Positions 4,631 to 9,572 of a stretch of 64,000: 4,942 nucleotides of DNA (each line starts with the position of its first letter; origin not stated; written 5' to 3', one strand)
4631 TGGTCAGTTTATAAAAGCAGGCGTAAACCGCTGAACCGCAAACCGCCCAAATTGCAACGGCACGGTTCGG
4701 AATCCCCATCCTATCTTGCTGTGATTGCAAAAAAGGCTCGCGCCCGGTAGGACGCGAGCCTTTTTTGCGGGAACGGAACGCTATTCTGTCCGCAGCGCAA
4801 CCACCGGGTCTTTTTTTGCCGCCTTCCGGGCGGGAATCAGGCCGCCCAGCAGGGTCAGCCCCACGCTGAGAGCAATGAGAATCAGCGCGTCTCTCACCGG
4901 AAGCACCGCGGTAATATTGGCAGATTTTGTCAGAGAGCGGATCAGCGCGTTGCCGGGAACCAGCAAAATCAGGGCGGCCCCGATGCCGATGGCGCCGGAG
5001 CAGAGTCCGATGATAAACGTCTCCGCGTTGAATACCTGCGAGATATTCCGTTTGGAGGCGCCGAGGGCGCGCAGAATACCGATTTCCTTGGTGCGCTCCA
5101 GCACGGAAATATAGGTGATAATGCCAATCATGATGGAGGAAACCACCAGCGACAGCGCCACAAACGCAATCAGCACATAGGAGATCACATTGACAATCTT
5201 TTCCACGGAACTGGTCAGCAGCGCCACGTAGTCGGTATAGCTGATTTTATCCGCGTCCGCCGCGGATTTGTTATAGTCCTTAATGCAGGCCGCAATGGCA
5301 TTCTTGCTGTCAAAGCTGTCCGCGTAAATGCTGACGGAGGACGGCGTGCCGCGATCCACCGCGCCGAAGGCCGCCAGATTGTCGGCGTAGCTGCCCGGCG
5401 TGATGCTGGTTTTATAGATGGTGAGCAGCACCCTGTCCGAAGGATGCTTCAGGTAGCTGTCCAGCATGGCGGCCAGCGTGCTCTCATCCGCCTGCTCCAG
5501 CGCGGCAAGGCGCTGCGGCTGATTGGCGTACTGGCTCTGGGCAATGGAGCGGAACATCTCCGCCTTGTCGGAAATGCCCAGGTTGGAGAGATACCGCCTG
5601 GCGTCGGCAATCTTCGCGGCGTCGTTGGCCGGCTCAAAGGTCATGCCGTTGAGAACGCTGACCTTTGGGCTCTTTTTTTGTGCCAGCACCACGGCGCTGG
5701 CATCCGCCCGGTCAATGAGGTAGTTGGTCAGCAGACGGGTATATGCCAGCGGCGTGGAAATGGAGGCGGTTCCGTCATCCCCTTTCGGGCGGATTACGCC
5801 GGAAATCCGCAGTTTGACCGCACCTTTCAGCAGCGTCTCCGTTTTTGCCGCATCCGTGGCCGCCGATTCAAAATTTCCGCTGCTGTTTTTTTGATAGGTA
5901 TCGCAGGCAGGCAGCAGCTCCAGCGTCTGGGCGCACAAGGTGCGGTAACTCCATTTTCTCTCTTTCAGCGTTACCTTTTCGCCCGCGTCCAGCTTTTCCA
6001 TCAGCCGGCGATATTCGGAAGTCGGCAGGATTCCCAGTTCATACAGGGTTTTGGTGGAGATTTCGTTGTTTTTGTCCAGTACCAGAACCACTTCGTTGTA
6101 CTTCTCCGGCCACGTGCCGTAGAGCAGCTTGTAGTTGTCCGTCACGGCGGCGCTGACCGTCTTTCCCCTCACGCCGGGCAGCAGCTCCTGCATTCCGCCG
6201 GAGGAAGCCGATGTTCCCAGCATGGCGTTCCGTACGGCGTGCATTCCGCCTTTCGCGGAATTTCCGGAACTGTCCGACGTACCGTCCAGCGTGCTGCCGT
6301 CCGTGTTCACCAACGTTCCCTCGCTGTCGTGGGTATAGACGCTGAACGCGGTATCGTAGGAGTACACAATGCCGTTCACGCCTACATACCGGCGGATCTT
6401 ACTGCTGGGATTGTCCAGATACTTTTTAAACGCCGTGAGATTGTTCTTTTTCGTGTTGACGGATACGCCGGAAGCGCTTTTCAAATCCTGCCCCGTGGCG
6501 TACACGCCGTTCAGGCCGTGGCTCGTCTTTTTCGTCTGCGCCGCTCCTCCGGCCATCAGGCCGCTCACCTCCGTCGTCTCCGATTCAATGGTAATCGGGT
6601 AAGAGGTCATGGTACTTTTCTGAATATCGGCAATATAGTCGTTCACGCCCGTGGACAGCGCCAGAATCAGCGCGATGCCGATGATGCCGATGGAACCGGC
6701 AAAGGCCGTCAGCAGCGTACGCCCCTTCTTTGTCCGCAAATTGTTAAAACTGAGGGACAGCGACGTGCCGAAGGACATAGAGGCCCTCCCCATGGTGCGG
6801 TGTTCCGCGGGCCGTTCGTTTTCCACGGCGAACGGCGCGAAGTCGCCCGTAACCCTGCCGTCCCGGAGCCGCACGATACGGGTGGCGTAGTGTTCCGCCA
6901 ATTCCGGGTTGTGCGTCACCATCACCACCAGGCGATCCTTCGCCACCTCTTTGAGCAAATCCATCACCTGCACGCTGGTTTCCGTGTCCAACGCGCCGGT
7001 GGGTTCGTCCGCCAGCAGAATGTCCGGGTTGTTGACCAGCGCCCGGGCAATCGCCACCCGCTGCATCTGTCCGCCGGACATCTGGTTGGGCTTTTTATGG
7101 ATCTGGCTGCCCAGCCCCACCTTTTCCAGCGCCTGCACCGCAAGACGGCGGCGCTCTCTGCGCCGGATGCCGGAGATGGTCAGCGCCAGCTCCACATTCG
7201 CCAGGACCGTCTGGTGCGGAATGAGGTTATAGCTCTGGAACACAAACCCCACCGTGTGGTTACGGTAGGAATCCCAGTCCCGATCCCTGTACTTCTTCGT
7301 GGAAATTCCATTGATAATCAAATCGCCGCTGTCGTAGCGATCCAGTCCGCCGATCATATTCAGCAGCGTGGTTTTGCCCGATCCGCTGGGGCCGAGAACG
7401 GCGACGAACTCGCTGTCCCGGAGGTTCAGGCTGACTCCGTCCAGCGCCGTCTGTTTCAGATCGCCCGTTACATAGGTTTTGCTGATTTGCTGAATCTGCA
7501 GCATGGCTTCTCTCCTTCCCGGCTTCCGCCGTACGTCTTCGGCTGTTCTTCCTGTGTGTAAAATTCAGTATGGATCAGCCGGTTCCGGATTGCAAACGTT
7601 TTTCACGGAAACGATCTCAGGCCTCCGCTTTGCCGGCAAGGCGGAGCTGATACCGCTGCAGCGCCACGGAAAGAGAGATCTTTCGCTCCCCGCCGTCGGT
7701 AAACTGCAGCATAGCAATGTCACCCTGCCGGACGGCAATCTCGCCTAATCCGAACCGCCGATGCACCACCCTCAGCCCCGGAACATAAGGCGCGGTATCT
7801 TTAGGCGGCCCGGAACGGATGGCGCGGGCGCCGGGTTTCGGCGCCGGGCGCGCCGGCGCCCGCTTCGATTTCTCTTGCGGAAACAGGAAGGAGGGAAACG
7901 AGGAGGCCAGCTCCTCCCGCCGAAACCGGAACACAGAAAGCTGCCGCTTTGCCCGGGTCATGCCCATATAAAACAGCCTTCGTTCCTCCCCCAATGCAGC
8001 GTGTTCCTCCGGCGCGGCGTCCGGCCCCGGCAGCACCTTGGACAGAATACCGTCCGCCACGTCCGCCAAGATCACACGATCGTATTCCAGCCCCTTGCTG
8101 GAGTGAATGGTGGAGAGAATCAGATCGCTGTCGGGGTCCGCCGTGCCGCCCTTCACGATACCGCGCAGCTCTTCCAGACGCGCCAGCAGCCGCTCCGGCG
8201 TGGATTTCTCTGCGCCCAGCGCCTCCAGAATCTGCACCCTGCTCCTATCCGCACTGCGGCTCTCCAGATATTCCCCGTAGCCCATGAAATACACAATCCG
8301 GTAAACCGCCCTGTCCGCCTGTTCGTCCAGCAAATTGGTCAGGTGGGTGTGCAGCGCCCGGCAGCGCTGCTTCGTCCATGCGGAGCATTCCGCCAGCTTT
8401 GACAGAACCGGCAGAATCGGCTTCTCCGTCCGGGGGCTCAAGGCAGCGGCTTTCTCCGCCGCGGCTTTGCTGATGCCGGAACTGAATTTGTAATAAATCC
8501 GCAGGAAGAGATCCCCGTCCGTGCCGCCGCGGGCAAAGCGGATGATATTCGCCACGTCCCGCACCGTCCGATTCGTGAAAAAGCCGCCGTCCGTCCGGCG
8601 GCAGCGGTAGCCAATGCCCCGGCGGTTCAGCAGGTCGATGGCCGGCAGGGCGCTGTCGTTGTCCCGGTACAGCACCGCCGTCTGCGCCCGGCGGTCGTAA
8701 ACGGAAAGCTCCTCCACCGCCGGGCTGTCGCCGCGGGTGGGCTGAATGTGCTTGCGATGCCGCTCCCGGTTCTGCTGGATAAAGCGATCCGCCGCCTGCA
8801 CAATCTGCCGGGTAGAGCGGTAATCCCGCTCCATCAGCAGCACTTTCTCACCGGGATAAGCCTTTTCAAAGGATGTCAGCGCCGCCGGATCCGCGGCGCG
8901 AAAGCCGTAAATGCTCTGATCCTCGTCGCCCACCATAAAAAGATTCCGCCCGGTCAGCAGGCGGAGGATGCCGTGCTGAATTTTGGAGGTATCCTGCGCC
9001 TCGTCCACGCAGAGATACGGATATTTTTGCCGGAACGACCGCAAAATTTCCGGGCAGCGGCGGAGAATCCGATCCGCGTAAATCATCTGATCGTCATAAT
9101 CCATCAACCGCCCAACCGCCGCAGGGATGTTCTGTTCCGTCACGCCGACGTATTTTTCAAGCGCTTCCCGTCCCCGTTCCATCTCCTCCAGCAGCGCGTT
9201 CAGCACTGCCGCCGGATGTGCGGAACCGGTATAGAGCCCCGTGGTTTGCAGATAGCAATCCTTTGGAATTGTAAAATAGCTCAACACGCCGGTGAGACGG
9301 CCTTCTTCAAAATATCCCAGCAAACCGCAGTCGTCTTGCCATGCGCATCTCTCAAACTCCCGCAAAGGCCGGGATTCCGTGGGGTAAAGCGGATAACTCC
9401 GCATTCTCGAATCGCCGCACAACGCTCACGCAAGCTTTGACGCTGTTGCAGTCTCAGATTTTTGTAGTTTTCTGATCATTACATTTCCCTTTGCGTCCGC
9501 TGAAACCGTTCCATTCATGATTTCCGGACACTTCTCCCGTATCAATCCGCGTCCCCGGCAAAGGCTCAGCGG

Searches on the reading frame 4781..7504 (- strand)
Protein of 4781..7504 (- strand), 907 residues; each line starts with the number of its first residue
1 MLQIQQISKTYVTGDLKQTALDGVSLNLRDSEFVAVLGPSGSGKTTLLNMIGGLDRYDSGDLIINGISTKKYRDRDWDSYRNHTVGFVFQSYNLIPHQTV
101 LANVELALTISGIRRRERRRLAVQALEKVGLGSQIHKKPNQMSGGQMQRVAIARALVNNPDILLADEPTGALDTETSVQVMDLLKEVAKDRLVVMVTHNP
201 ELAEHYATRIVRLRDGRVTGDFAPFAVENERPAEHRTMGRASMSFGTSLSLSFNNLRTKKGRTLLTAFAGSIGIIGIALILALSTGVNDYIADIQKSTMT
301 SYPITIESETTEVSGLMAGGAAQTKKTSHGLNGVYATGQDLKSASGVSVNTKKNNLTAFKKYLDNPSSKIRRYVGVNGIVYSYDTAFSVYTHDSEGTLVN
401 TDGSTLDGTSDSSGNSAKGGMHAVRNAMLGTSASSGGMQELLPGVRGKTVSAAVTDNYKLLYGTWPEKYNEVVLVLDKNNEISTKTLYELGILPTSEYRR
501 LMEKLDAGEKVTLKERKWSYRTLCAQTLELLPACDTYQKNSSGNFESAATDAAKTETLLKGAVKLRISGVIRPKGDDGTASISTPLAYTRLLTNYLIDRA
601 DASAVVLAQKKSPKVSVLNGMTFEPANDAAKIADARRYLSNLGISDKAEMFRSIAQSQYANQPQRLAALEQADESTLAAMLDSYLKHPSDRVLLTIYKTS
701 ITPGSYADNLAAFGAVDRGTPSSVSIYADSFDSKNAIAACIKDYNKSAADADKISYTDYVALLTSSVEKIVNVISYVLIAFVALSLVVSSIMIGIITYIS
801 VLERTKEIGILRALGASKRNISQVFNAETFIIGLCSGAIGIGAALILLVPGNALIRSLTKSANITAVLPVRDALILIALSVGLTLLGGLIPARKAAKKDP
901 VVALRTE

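Call 37: search_protein_families(library=pfam, proteins=[window:4781-7504:-], max_evalue=0.00001)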
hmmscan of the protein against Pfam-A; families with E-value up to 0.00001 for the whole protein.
window:4781-7504:- (907 aa): 2 families
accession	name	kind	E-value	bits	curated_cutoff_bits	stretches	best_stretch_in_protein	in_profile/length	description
PF00005.33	ABC_tran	-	3.9e-33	115.4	25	1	21-169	1-136/137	ABC transporter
PF02687.27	FtsX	-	1e-19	71.2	25.5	1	780-900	2-120/120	FtsX-like permease C-terminal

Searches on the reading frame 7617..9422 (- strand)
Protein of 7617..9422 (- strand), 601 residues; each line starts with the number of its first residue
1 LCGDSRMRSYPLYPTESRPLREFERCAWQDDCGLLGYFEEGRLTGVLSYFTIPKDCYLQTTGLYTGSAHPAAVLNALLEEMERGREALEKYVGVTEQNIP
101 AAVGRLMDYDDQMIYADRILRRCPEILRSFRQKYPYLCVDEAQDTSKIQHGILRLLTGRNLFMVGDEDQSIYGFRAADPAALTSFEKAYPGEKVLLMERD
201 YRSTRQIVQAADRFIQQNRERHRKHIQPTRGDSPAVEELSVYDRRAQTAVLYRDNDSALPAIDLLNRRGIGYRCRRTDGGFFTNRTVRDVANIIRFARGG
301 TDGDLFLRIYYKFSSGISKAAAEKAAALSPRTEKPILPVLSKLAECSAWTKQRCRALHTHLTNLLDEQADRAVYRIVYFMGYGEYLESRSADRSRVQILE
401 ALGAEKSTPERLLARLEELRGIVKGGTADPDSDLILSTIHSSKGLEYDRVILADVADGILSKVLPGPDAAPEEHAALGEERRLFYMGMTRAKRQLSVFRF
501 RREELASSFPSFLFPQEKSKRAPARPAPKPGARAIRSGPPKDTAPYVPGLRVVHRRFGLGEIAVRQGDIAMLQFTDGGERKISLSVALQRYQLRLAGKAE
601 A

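Call 37: search_protein_families(library=pfam, proteins=[window:7617-9422:-], max_evalue=0.00001)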
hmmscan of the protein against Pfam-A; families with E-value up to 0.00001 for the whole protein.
window:7617-9422:- (601 aa): 4 families
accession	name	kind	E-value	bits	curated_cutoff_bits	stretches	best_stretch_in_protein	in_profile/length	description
PF13361.12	UvrD_C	-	2.9e-26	93.1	25.6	1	432-497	285-345/350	UvrD-like helicase C-terminal domain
PF00580.27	UvrD-helicase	-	1.6e-25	90.8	23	1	100-190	185-271/271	UvrD/REP helicase N-terminal domain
PF13538.12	UvrD_C_2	-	2.1e-09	37.5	27.4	0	436-455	4-23/52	UvrD-like helicase C-terminal domain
PF13245.12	AAA_19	-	7.2e-06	26.7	25.1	0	129-175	87-134/134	AAA domain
